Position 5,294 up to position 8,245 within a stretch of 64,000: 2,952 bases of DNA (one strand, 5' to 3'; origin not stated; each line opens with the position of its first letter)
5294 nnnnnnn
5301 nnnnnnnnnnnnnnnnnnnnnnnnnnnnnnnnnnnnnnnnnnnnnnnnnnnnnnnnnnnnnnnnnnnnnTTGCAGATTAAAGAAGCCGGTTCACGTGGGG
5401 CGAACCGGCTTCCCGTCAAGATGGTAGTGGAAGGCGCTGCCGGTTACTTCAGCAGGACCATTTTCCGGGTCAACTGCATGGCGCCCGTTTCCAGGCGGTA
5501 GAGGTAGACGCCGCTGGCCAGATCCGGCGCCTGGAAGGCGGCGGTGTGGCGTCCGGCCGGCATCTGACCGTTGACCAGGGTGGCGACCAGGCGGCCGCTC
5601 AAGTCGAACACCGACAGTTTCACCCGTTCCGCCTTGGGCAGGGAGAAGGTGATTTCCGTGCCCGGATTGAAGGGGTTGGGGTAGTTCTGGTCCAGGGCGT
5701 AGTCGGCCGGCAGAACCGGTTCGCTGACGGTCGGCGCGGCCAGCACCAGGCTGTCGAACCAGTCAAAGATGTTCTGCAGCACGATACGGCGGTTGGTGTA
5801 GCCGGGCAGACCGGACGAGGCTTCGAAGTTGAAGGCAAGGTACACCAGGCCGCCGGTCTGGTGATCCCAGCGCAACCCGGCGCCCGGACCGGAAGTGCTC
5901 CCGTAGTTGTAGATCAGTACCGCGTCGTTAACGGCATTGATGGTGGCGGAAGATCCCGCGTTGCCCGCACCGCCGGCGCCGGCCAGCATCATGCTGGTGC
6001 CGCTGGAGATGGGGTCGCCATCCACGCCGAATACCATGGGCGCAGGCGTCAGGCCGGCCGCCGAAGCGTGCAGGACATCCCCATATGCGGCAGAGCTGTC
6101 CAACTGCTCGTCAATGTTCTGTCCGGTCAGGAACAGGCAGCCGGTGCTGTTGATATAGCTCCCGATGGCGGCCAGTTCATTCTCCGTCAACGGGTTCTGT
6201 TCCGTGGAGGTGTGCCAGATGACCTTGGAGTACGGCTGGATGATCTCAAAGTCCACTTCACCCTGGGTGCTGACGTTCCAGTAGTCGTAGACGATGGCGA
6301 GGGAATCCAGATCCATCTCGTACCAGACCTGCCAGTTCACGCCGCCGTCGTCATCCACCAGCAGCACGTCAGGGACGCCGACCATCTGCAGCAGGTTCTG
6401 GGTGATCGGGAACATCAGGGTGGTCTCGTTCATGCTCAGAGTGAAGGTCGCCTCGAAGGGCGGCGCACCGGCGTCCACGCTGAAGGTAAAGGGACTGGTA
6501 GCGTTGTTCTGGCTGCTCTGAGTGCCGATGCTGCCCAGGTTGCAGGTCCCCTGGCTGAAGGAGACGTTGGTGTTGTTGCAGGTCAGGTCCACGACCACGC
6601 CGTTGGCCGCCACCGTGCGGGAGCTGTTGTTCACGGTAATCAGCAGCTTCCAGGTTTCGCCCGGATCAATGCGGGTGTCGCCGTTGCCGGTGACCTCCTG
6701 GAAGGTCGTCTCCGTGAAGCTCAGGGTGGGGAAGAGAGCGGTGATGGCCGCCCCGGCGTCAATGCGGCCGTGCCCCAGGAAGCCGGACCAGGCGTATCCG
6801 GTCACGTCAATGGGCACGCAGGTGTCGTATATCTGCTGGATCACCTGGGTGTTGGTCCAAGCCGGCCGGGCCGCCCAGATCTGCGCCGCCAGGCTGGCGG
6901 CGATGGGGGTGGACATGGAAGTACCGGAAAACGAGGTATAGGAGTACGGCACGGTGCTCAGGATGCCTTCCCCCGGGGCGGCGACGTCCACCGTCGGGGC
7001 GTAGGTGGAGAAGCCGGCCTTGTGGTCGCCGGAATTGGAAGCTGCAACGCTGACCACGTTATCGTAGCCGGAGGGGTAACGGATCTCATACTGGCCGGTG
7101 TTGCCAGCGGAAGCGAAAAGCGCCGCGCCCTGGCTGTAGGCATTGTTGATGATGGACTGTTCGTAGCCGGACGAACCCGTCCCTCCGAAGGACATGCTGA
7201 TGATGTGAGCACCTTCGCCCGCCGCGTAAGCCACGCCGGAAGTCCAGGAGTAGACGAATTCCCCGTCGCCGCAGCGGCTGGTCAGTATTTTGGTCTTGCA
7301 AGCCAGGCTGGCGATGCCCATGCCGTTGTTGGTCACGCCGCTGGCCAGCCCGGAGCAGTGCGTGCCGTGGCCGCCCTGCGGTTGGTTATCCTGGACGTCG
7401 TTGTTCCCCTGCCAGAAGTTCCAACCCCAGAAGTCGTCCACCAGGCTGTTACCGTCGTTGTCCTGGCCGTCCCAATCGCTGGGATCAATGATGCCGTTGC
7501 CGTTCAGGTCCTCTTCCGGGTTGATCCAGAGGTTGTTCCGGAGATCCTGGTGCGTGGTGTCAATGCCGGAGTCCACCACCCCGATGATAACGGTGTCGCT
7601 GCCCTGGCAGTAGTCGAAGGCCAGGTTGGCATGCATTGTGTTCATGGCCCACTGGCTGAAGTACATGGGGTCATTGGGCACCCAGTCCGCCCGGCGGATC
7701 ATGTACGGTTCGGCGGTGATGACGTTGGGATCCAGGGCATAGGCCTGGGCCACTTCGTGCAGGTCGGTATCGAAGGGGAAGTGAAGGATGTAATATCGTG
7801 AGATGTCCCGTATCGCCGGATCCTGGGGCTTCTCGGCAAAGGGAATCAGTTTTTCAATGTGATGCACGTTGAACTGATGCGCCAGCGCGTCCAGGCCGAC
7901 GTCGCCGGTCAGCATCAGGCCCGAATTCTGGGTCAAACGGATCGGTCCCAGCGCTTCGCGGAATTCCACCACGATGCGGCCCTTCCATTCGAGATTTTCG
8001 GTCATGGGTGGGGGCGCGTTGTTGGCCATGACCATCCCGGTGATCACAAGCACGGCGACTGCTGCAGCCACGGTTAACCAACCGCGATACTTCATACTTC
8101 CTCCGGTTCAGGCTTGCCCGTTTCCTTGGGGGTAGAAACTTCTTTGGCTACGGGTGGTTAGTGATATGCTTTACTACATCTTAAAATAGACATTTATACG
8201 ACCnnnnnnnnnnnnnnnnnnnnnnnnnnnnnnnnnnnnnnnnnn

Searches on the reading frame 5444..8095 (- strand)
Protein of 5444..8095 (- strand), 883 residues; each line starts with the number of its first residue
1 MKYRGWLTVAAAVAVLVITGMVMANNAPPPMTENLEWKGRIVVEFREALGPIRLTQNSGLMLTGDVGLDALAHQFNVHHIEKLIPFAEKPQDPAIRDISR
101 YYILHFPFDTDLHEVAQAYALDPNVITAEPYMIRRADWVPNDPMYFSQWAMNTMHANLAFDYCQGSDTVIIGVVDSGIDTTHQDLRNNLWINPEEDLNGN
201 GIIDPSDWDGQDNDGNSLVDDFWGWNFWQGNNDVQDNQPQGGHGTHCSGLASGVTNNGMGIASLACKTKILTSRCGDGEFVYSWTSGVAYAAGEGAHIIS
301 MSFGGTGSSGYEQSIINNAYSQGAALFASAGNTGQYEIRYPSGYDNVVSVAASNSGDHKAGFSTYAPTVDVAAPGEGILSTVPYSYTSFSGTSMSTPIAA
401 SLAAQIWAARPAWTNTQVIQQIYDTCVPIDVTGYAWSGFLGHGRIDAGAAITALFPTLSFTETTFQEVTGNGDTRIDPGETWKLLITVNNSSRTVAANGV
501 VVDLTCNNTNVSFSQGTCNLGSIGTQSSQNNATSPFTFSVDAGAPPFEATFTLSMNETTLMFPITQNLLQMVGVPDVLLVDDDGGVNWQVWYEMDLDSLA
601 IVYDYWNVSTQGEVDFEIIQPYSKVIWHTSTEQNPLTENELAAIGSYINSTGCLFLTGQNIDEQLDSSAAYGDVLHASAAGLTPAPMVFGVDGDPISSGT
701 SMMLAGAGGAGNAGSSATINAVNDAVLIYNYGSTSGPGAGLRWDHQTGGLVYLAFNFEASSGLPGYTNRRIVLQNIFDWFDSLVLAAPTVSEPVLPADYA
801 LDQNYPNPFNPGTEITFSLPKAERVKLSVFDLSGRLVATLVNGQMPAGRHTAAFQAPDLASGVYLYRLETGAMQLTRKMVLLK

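Call 66: search_protein_families(library=pfam, proteins=[window:5444-8095:-], max_evalue=0.001)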
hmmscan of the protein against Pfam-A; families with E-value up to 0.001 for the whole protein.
window:5444-8095:- (883 aa): 3 families
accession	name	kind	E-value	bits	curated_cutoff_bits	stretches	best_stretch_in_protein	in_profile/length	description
PF00082.27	Peptidase_S8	-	6.7e-44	150.8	21.8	1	167-426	2-273/288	Subtilase family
PF18962.6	Por_Secre_tail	-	1.8e-08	34.9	27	1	805-880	2-74/75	Secretion system C-terminal sorting domain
PF13860.13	FlgD_ig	-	2.9e-05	24.4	27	0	813-855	10-55/79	FlgD Ig-like domain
